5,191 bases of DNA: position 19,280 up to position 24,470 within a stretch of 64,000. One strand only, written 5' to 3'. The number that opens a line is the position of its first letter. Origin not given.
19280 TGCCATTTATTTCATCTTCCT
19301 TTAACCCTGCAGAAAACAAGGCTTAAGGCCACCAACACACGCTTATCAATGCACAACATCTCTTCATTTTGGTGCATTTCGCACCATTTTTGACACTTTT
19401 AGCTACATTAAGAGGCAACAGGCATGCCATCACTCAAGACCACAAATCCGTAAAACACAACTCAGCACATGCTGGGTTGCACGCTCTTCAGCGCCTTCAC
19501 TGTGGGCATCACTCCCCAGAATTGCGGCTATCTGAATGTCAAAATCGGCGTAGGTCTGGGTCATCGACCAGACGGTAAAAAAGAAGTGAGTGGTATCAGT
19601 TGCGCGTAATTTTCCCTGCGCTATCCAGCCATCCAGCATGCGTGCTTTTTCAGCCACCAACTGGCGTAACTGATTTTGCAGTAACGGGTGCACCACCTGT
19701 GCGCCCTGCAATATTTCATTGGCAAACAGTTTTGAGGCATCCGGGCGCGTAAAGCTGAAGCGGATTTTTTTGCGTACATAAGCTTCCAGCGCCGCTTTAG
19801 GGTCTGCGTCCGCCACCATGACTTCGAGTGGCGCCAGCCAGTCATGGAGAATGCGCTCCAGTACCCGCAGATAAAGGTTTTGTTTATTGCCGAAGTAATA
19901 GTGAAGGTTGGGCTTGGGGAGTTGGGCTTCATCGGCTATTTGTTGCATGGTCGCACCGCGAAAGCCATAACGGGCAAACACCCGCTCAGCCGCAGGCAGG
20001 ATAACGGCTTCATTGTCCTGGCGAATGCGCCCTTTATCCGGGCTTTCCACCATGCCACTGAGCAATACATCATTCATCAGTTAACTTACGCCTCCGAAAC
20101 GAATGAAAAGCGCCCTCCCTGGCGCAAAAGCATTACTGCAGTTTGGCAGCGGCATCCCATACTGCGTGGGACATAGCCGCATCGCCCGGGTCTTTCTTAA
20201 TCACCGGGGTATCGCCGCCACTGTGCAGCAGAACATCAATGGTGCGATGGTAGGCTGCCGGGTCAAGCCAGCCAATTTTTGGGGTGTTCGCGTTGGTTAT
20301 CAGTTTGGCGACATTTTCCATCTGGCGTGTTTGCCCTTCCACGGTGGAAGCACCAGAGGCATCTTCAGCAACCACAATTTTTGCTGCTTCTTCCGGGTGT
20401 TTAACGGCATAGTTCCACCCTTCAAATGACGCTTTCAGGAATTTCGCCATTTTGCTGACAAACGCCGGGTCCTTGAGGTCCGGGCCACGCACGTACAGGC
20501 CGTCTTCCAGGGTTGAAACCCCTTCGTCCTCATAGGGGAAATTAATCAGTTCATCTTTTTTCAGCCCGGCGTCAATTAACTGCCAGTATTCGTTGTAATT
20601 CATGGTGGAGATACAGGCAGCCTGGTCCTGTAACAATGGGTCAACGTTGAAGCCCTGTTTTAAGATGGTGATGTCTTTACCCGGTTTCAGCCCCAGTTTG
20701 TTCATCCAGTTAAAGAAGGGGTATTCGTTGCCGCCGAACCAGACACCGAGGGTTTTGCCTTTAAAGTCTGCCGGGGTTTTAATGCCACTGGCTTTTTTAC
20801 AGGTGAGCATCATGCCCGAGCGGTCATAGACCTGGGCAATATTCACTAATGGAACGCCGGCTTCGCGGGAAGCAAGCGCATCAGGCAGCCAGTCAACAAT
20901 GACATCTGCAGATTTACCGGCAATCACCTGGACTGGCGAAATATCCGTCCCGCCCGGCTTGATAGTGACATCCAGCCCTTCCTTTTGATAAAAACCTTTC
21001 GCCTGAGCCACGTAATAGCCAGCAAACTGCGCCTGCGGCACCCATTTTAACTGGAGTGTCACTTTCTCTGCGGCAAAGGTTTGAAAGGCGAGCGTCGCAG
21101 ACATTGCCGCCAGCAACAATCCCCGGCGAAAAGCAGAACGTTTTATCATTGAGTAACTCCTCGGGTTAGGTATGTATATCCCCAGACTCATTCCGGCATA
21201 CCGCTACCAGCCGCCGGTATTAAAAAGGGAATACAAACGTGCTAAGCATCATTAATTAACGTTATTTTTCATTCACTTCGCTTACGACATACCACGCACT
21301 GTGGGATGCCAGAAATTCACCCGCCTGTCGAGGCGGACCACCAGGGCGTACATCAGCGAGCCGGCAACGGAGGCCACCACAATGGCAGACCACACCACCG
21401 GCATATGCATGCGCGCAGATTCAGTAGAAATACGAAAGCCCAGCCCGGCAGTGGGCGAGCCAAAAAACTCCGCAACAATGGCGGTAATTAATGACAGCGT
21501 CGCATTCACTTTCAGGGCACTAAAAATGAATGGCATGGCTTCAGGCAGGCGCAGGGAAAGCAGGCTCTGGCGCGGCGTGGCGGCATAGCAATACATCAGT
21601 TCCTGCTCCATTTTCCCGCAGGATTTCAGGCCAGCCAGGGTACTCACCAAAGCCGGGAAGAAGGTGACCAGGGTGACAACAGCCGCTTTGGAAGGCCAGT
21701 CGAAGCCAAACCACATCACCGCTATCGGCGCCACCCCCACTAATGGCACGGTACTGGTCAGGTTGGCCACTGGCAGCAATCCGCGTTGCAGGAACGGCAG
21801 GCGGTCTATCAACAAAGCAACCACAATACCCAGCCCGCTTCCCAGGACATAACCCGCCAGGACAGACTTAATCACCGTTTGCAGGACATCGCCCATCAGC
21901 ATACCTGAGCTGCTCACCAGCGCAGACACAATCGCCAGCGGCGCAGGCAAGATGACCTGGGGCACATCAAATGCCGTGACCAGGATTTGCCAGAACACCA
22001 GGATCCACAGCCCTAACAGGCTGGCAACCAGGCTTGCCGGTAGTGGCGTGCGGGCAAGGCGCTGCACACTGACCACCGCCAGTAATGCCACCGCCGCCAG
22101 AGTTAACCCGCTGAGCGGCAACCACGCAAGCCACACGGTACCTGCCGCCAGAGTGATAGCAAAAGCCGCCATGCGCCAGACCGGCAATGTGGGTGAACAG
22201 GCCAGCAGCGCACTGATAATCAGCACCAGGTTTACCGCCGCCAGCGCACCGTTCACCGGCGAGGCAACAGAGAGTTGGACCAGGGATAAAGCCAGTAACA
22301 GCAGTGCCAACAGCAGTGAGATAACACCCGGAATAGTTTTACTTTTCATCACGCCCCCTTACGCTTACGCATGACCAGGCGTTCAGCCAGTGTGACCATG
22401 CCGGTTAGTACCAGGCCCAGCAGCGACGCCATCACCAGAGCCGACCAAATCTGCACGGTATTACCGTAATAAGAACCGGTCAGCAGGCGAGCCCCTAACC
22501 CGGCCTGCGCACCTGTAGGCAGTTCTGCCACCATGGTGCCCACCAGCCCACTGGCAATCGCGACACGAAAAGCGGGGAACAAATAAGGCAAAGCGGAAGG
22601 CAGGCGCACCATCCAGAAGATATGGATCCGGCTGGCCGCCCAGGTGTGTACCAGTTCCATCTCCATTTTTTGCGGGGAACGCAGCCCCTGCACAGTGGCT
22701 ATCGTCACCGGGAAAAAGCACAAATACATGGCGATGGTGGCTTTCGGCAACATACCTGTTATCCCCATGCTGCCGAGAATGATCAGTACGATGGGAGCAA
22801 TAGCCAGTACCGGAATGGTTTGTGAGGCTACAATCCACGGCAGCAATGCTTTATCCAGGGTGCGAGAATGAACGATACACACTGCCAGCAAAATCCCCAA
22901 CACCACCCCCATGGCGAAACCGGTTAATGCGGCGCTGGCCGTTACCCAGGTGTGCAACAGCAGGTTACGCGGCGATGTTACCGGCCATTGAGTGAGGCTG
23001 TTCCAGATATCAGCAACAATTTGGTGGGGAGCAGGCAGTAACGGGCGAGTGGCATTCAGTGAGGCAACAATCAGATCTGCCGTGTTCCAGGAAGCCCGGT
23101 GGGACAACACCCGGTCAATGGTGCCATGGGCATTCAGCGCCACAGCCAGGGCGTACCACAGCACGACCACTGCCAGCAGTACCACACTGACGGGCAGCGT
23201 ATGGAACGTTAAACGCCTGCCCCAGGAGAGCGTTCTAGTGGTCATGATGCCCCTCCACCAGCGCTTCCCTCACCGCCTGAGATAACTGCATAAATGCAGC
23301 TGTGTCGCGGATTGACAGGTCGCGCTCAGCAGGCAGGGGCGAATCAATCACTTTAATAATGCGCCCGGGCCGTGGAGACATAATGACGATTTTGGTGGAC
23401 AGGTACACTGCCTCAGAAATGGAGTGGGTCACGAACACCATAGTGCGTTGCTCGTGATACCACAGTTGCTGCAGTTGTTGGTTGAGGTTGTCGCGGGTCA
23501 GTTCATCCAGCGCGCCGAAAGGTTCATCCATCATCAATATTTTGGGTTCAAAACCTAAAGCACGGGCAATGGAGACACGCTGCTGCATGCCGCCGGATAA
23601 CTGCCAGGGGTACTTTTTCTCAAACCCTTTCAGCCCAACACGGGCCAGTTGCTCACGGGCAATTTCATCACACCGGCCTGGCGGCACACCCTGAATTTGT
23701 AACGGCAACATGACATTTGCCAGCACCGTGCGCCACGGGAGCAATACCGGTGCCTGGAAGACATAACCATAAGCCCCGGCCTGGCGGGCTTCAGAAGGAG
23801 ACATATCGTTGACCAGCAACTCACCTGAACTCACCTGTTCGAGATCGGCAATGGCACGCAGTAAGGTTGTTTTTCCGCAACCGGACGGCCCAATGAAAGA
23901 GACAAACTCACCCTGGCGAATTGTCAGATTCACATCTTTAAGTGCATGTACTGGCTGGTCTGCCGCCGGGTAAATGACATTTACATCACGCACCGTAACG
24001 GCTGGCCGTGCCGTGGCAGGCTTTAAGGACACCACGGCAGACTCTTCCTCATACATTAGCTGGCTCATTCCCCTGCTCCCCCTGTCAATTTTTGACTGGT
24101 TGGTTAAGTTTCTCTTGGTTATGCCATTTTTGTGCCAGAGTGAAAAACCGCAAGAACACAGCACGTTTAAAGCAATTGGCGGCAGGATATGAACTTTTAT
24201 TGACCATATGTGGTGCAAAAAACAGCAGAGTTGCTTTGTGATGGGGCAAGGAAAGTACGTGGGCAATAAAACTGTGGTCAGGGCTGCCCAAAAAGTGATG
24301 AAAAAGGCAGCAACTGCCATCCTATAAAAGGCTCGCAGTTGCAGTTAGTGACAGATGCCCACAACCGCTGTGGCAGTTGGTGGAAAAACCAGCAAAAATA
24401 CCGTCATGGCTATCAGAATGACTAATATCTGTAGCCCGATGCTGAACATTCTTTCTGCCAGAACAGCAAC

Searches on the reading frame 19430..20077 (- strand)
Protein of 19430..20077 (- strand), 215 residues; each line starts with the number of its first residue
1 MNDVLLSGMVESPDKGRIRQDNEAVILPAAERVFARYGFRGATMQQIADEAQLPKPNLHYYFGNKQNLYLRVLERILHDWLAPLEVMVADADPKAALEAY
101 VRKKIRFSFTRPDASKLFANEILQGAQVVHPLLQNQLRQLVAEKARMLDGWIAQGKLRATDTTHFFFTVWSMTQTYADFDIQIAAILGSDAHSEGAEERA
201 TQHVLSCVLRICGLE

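Call 6: search_protein_families(library=ncbifam, proteins=[window:19430-20077:-], max_evalue=1e-20)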
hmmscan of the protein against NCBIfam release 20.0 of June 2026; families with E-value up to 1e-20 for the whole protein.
window:19430-20077:- (215 aa): 2 families
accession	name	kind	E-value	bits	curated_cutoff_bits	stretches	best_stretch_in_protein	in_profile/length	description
TIGR03613.1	RutR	equivalog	3.7e-53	180.4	368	1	17-208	4-195/202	pyrimidine utilization regulatory protein R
NF011584.0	PRK15008.1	equivalog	1.8e-46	158.7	230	1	21-202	18-199/212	HTH-type transcriptional regulator RutR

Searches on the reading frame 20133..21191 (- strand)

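Call 6: search_protein_families(library=ncbifam, proteins=[window:20133-21191:-], max_evalue=1e-20)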
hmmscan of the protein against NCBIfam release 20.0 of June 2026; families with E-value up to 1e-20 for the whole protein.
window:20133-21191:- (352 aa): 0 families

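Call 15: search_protein_families(library=pfam, proteins=[window:20133-21191:-], max_evalue=0.00001)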
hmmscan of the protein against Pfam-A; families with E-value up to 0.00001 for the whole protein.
window:20133-21191:- (352 aa): 1 family
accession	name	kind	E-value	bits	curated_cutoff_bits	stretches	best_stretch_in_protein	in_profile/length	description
PF09084.16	NMT1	-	2.8e-38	132.4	20.5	1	54-269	2-216/216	NMT1/THI5 like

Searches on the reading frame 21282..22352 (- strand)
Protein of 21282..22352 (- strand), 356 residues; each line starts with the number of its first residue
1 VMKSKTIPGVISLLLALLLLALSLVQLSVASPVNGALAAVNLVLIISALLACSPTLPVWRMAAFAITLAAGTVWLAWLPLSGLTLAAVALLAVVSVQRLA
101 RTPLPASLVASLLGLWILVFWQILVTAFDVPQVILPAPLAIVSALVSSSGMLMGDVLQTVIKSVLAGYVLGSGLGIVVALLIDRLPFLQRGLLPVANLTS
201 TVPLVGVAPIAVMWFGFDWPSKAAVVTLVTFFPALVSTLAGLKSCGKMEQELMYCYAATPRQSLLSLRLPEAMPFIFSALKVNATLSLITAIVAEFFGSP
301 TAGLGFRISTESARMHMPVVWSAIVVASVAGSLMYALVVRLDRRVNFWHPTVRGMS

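Call 6: search_protein_families(library=ncbifam, proteins=[window:21282-22352:-], max_evalue=1e-20)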
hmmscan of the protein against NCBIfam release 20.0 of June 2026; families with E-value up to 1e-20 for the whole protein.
window:21282-22352:- (356 aa): 0 families

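Call 15: search_protein_families(library=pfam, proteins=[window:21282-22352:-], max_evalue=0.00001)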
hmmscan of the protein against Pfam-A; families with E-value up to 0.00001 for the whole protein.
window:21282-22352:- (356 aa): 1 family
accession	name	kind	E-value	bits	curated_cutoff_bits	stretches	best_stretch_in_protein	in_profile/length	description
PF00528.27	BPD_transp_1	-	9.7e-23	81.3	26.4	1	171-345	1-182/184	Binding-protein-dependent transport system inner membrane component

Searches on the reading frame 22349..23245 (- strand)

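Call 6: search_protein_families(library=ncbifam, proteins=[window:22349-23245:-], max_evalue=1e-20)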
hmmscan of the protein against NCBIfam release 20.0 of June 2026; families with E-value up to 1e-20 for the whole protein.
window:22349-23245:- (298 aa): 0 families

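Call 15: search_protein_families(library=pfam, proteins=[window:22349-23245:-], max_evalue=0.00001)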
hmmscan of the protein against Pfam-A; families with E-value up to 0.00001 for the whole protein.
window:22349-23245:- (298 aa): 1 family
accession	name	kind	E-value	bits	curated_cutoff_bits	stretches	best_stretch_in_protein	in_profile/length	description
PF00528.27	BPD_transp_1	-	6.4e-26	91.6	26.4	1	113-289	1-180/184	Binding-protein-dependent transport system inner membrane component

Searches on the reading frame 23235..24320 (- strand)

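Call 7: search_protein_families(library=ncbifam, proteins=[window:23235-24320:-], max_evalue=1e-20)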
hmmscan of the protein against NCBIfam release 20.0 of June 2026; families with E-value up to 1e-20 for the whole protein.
window:23235-24320:- (361 aa): 92 families (the best 25 are shown)
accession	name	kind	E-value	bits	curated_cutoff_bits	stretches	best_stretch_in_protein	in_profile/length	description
NF008421.0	PRK11248.1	equivalog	3.9e-64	216.6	357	1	124-326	14-214/255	taurine ABC transporter ATP-binding subunit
NF040729.1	ABC_ATP_SaoA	equivalog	6.4e-60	202.6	360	1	108-346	2-235/248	ABC transporter ATP-binding protein SaoA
TIGR03265.1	PhnT2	equivalog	2.2e-57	194.9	457.7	1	124-315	17-209/353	putative 2-aminoethylphosphonate ABC transporter ATP-binding protein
TIGR01186.1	proV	subfamily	7.7e-55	186.5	326.6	1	126-324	8-211/363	betaine/proline/choline family ABC transporter ATP-binding protein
TIGR01184.1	ntrCD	subfamily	5.5e-54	183.2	291.8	1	127-346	1-222/230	nitrate ABC transporter ATP-binding protein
TIGR03415.1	ABC_choXWV_ATP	equivalog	1.1e-50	172.8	483.75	1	124-324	37-246/382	choline ABC transporter ATP-binding protein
TIGR00968.1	3a0106s01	subfamily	5.7e-50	170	342.75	1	124-324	13-212/237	sulfate ABC transporter ATP-binding protein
NF006987.0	PRK09452.1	equivalog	2.9e-49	167.7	482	1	99-321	9-226/378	spermidine/putrescine ABC transporter ATP-binding protein PotA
NF043075.1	MMSYN1_0197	equivalog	8.2e-47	159.8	550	1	125-321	16-211/341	spermidine/putrescine ABC transporter ATP-binding protein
TIGR01187.1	potA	subfamily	9.5e-47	159.6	355.6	1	143-326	2-184/325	polyamine ABC transporter ATP-binding protein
NF008420.0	PRK11247.1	equivalog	5.6e-46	156.8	395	1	125-315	26-208/257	aliphatic sulfonates ABC transporter ATP-binding protein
NF007027.0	PRK09493.1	equivalog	8.1e-45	153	379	1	124-315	14-210/240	glutamine ABC transporter ATP-binding protein GlnQ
NF008105.0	PRK10851.1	equivalog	1.8e-43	148.6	502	1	125-328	16-221/362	sulfate/thiosulfate ABC transporter ATP-binding protein CysA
NF008428.0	PRK11264.1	equivalog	2.1e-43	148.4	406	1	126-315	18-218/250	L-cystine ABC transporter ATP-binding protein TcyN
NF008513.0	PRK11432.1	equivalog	8.6e-43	146.6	496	1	127-324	22-218/351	ferric ABC transporter ATP-binding protein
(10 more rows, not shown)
